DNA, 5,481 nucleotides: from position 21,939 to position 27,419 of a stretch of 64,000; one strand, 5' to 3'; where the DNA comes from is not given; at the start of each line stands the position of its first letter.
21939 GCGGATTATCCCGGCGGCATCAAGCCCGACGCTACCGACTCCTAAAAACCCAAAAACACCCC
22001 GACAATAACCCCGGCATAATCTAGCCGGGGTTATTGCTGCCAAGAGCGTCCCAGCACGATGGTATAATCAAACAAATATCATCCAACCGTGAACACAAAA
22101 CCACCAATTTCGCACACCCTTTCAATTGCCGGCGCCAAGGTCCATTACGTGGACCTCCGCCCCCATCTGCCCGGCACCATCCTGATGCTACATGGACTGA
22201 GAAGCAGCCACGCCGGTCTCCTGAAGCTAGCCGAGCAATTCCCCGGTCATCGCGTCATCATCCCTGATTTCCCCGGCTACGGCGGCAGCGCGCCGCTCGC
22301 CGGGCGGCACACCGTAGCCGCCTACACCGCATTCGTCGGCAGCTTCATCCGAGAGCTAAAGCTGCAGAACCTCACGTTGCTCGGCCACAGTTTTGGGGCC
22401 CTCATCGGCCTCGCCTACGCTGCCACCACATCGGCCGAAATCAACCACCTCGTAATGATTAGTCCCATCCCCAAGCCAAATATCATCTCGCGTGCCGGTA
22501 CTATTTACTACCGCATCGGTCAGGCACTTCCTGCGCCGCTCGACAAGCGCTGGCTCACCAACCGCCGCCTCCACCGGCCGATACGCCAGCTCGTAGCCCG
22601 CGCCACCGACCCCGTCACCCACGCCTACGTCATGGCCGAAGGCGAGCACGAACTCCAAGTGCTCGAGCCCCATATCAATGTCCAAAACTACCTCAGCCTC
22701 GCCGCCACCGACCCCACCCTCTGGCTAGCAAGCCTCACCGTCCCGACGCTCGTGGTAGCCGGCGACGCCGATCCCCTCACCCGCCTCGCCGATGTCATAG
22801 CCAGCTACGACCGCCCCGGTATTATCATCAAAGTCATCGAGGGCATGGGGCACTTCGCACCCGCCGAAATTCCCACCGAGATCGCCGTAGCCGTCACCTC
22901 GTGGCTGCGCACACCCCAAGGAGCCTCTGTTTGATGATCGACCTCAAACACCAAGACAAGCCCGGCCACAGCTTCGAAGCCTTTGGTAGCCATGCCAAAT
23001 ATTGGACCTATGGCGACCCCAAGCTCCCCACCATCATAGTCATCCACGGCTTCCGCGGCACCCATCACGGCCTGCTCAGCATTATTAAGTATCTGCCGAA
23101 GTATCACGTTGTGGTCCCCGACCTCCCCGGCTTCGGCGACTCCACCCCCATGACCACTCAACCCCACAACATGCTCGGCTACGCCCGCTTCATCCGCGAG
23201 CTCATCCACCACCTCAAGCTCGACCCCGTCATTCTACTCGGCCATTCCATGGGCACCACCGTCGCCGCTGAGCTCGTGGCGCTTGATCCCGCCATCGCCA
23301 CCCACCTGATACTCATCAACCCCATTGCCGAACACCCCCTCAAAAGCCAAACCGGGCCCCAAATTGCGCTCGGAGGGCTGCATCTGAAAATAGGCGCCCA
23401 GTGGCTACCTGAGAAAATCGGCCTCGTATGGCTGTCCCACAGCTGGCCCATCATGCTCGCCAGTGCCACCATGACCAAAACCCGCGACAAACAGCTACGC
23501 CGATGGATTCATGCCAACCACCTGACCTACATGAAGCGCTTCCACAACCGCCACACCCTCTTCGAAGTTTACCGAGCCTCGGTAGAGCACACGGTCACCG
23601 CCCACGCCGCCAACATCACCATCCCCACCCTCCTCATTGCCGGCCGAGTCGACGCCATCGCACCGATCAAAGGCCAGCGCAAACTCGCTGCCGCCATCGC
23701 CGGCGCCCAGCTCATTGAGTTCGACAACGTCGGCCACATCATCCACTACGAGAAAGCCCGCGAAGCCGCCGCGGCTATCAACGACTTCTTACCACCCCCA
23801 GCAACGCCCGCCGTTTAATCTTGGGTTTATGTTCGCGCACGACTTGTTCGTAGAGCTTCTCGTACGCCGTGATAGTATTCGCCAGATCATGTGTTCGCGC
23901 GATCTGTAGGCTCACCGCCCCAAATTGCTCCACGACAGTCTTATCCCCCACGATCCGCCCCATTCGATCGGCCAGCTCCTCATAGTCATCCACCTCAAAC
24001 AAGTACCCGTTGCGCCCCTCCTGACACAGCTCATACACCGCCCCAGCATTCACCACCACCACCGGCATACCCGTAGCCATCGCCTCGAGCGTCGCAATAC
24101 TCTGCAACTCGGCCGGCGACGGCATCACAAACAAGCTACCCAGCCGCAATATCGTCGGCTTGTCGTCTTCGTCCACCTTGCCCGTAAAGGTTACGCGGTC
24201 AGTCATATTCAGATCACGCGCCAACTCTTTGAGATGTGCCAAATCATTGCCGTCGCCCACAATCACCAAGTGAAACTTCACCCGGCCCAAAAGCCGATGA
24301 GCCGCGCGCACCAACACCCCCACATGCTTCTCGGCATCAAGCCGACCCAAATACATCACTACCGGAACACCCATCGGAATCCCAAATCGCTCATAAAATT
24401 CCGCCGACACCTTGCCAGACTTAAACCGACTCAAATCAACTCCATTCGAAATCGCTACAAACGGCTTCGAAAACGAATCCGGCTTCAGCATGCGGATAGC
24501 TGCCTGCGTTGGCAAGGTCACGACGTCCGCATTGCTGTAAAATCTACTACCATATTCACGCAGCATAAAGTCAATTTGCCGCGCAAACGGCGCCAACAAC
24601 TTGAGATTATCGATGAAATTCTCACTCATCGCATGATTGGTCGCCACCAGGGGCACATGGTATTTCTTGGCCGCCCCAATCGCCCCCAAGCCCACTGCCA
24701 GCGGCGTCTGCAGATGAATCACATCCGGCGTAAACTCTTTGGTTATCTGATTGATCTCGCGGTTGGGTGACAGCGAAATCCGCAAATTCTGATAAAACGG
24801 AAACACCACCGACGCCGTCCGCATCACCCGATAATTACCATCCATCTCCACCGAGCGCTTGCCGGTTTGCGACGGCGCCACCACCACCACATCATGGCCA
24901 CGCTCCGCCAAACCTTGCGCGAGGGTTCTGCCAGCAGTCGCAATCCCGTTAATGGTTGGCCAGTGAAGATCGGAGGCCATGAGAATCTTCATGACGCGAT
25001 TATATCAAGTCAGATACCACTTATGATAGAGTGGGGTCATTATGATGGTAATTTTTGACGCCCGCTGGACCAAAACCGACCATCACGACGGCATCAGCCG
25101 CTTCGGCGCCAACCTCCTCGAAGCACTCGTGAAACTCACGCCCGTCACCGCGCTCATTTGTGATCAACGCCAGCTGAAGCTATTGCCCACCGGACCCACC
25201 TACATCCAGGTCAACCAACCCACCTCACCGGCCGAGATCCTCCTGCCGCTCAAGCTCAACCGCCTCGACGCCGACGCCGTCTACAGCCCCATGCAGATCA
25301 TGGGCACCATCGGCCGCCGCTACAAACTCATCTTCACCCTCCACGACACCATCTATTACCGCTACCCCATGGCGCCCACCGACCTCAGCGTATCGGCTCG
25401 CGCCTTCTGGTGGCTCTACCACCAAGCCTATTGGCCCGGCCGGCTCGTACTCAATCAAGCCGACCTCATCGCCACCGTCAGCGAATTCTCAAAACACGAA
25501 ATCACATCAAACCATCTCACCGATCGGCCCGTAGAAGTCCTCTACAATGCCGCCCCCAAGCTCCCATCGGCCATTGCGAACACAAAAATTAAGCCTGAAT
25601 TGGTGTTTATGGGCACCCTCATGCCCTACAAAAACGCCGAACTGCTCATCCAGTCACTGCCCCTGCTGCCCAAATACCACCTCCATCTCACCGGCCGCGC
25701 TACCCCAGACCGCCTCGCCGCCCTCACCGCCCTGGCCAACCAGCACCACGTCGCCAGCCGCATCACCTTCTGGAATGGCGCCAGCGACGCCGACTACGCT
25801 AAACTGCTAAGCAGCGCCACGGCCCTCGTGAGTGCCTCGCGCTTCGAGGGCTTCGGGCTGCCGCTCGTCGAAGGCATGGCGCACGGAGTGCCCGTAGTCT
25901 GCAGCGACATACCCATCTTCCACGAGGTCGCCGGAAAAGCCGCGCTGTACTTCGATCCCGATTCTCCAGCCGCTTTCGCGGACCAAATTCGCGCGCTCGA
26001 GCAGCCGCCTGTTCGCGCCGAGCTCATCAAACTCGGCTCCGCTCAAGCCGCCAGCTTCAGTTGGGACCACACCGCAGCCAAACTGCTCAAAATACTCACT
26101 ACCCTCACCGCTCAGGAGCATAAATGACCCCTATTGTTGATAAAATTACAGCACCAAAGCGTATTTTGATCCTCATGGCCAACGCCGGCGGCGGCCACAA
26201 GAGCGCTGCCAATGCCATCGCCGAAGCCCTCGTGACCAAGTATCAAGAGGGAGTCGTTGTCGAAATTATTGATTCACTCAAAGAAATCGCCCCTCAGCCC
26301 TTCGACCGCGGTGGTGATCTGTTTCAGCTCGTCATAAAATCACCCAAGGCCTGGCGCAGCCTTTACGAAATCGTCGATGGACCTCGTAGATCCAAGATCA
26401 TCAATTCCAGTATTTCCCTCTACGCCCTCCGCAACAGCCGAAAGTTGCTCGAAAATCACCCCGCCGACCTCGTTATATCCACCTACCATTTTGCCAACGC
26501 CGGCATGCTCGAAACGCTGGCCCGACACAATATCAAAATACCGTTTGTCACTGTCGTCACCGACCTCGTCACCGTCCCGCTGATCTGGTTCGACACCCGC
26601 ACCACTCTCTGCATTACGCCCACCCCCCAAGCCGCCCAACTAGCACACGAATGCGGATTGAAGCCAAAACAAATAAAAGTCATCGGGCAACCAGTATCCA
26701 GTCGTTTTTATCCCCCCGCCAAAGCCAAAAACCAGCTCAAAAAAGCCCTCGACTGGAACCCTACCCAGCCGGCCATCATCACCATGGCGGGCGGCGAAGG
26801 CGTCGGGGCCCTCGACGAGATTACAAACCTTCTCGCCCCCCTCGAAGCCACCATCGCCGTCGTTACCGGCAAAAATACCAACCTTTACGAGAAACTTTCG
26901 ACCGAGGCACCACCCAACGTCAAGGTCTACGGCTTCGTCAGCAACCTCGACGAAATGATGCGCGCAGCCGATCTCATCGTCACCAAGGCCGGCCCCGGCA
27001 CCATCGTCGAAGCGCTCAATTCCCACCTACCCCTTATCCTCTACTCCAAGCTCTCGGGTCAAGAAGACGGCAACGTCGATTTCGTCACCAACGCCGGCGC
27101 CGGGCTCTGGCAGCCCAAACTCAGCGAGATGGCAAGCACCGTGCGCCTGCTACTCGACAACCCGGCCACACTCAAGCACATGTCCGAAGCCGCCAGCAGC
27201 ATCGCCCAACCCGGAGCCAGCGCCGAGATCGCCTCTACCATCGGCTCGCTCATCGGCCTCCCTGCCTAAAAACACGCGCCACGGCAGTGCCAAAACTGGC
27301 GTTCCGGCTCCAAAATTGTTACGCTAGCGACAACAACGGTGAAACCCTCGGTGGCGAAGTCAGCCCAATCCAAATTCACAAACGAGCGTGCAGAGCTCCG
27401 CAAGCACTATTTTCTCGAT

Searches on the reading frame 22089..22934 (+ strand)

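Call 89: search_protein_families(library=pfam, proteins=[window:22089-22934:+], max_evalue=0.001)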
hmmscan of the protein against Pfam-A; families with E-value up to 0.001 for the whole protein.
window:22089-22934:+ (281 aa): 3 families
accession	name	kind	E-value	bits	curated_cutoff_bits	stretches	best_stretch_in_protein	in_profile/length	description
PF00561.26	Abhydrolase_1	-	6.4e-21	75.6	25.8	1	30-130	2-106/245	alpha/beta hydrolase fold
PF12697.13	Abhydrolase_6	-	2.7e-18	67.9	26.3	1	31-265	1-214/217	Alpha/beta hydrolase family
PF12146.15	Hydrolase_4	-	1.5e-13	51.1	27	1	29-255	5-232/239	Serine aminopeptidase, S33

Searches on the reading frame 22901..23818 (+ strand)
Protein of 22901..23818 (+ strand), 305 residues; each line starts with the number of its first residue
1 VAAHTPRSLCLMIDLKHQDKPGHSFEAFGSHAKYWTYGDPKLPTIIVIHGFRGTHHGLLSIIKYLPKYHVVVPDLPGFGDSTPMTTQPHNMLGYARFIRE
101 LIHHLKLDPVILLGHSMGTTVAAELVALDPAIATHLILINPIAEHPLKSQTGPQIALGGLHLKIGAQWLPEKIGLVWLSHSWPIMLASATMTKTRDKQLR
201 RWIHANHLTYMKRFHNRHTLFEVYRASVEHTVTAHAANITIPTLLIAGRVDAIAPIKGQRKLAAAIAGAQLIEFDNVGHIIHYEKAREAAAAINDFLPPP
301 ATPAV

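Call 89: search_protein_families(library=pfam, proteins=[window:22901-23818:+], max_evalue=0.001)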
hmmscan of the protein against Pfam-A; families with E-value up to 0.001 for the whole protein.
window:22901-23818:+ (305 aa): 5 families
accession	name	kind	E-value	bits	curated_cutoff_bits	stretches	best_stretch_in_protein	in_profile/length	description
PF00561.26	Abhydrolase_1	-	3.8e-27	96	25.8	2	43-145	1-106/245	alpha/beta hydrolase fold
PF12146.15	Hydrolase_4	-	1.5e-20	74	27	1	44-285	6-238/239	Serine aminopeptidase, S33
PF12697.13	Abhydrolase_6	-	7.4e-20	73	26.3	1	45-291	1-216/217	Alpha/beta hydrolase family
PF08386.16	Abhydrolase_4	-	2e-06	28.3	21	1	234-304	29-98/103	TAP-like protein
PF06821.19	Ser_hydrolase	-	0.00054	20.3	22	0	228-280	103-154/172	Serine hydrolase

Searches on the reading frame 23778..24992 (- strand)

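Call 89: search_protein_families(library=pfam, proteins=[window:23778-24992:-], max_evalue=0.001)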
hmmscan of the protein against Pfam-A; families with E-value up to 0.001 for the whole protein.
window:23778-24992:- (404 aa): 6 families
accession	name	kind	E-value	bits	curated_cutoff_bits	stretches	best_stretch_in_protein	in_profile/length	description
PF13692.12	Glyco_trans_1_4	-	7.6e-35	120.7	27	1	210-349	2-141/142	Glycosyl transferases group 1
PF00534.26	Glycos_transf_1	-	7e-33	114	26.4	1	201-353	7-161/172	Glycosyl transferases group 1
PF13439.12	Glyco_transf_4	-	1.5e-29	103.7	28.5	1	14-189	1-170/170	Glycosyltransferase Family 4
PF13579.12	Glyco_trans_4_4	-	4.6e-16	60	29.7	1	15-166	1-139/158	Glycosyl transferase 4-like domain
PF20706.3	GT4-conflict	-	4.8e-09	36.1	26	1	208-325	196-322/385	Family 4 Glycosyltransferase in conflict systems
PF13477.12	Glyco_trans_4_2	-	2.7e-08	34.5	23.4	1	24-120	16-107/139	Glycosyl transferase 4-like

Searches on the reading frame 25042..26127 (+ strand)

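Call 89: search_protein_families(library=pfam, proteins=[window:25042-26127:+], max_evalue=0.001)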
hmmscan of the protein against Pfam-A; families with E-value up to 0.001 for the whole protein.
window:25042-26127:+ (361 aa): 5 families
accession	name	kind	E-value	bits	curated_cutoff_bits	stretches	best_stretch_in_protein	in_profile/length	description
PF00534.26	Glycos_transf_1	-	4.8e-24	85.2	26.4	1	183-327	14-164/172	Glycosyl transferases group 1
PF13692.12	Glyco_trans_1_4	-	2.6e-23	83.3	27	1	185-319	2-139/142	Glycosyl transferases group 1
PF13439.12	Glyco_transf_4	-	1.7e-07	31.9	28.5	1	68-170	64-165/170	Glycosyltransferase Family 4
PF13524.12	Glyco_trans_1_2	-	1.3e-06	28.8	25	1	201-349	4-143/144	Glycosyl transferase-like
PF20706.3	GT4-conflict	-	1.8e-06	27.7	26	1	237-289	259-312/385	Family 4 Glycosyltransferase in conflict systems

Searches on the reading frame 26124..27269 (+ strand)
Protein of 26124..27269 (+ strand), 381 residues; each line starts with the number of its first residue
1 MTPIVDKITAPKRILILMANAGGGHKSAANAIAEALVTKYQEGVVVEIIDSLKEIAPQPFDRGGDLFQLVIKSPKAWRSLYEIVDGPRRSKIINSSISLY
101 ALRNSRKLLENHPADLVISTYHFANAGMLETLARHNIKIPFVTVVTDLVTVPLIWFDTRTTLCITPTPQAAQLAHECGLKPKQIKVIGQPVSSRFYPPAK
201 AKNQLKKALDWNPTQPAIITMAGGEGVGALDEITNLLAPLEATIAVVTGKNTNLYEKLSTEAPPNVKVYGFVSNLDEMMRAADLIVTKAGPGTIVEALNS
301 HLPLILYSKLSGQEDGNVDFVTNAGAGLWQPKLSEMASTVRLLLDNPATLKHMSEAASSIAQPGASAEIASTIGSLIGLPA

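Call 89: search_protein_families(library=pfam, proteins=[window:26124-27269:+], max_evalue=0.001)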
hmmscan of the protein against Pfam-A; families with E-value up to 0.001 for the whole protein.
window:26124-27269:+ (381 aa): 6 families
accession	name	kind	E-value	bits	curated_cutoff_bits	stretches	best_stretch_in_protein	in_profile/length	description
PF06925.17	MGDG_synth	-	1.3e-23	84.3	25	1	25-191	1-169/169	Monogalactosyldiacylglycerol (MGDG) synthase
PF04101.22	Glyco_tran_28_C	-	5.4e-13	49.7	22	1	244-357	33-154/166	Glycosyltransferase family 28 C-terminal domain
PF06722.18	EryCIII-like_C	-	7.2e-05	23.2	31.7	1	259-372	26-141/145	Erythromycin biosynthesis protein CIII-like, C-terminal domain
PF13692.12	Glyco_trans_1_4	-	9.2e-05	23.2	27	1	231-345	22-141/142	Glycosyl transferases group 1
PF13439.12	Glyco_transf_4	-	0.00031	21.3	28.5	1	88-191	47-166/170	Glycosyltransferase Family 4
PF02350.25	Epimerase_2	-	0.00079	18.8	30.6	0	160-373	123-346/347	UDP-N-acetylglucosamine 2-epimerase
